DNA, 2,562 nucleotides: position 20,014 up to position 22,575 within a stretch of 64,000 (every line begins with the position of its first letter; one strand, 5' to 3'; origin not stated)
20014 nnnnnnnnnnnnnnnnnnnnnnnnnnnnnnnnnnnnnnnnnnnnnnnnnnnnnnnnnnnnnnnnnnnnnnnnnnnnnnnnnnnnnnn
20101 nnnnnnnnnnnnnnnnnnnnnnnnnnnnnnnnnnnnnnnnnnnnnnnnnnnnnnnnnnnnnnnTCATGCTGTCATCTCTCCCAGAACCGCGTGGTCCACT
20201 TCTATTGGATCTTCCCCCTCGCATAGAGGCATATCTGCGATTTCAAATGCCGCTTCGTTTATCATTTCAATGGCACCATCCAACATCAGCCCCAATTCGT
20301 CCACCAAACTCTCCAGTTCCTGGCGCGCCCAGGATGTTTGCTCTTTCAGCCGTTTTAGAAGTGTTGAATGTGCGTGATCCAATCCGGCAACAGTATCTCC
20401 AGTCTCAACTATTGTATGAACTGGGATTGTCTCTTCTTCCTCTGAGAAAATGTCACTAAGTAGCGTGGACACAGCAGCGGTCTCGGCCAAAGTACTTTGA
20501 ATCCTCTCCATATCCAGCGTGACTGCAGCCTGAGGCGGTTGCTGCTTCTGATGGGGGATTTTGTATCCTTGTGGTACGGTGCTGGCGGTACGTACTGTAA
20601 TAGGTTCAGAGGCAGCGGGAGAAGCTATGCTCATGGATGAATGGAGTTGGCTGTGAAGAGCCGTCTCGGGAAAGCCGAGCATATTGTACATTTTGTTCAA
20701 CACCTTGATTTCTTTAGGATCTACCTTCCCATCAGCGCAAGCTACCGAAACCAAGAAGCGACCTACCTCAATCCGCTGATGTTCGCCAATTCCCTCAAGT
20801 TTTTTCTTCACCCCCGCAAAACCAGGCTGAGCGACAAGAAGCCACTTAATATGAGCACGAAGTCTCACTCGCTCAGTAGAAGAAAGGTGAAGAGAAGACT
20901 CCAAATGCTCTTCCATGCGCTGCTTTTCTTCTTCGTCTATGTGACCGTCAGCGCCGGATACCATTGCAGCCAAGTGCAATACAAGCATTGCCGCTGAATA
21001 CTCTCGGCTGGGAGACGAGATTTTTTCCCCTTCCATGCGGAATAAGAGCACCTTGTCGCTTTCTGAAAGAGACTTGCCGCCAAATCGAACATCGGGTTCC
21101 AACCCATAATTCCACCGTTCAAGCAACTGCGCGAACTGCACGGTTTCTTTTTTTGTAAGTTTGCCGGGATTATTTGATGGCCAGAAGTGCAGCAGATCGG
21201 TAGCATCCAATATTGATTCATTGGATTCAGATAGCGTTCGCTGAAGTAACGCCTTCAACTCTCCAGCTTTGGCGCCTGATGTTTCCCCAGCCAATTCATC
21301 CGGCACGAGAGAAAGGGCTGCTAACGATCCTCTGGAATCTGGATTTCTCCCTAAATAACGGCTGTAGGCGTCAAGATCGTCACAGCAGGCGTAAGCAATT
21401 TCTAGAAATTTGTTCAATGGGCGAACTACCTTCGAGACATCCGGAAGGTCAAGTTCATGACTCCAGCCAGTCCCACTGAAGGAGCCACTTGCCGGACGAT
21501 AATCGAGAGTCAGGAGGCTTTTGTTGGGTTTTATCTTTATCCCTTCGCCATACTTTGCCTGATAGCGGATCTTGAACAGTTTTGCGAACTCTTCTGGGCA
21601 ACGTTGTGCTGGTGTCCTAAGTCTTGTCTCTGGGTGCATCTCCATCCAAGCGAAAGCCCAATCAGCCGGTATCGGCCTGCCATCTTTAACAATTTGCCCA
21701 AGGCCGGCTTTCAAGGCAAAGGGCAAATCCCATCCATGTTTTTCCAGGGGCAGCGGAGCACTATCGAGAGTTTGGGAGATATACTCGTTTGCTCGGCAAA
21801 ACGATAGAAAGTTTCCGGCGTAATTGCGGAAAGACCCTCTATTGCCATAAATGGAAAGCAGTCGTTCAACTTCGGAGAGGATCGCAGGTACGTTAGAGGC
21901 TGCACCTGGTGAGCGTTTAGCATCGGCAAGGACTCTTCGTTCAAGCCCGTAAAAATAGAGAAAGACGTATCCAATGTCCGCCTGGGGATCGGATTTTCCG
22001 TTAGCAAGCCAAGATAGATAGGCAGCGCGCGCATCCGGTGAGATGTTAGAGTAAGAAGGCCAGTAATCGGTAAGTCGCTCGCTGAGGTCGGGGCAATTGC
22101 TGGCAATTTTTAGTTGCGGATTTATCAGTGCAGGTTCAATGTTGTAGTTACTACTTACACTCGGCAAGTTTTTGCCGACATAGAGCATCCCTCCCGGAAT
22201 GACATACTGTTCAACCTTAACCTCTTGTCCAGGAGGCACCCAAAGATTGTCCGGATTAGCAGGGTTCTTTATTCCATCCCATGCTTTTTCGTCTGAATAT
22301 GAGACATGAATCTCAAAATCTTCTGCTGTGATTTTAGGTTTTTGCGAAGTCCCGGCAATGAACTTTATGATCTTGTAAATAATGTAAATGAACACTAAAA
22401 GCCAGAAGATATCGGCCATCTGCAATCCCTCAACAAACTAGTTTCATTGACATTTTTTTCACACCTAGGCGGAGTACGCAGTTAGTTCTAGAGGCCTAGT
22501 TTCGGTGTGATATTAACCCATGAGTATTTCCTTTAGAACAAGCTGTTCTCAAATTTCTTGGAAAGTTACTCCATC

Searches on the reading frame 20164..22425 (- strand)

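Call 17: search_protein_families(library=pfam, proteins=[window:20164-22425:-], max_evalue=0.001)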
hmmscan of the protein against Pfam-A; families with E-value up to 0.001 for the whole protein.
window:20164-22425:- (753 aa): 5 families
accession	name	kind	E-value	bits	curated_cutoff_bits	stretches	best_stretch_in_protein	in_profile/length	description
PF13208.11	TerB_N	-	2.1e-61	207.8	25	1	64-273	1-207/207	TerB N-terminal domain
PF15615.11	TerB_C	-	2e-27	96.7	26.3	1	626-747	8-143/148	TerB-C domain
PF05099.18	TerB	-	1.1e-14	55.2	24.4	1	482-591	4-114/118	Tellurite resistance protein TerB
PF04391.17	DUF533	-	1.2e-05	25.4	29.6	0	478-511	67-102/178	Protein of unknown function (DUF533)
PF17944.6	Arg_decarbox_C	-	0.00025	21.9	23.3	0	475-513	9-46/51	Arginine decarboxylase C-terminal helical extension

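Call 65: search_protein_families(library=padloc, proteins=[window:20164-22425:-], max_evalue=0.001)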
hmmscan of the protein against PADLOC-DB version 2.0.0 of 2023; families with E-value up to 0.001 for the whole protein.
window:20164-22425:- (753 aa): 1 family
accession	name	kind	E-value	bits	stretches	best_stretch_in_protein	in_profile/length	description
PDLC03958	SngA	-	3.1e-99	332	1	57-751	30-523/528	-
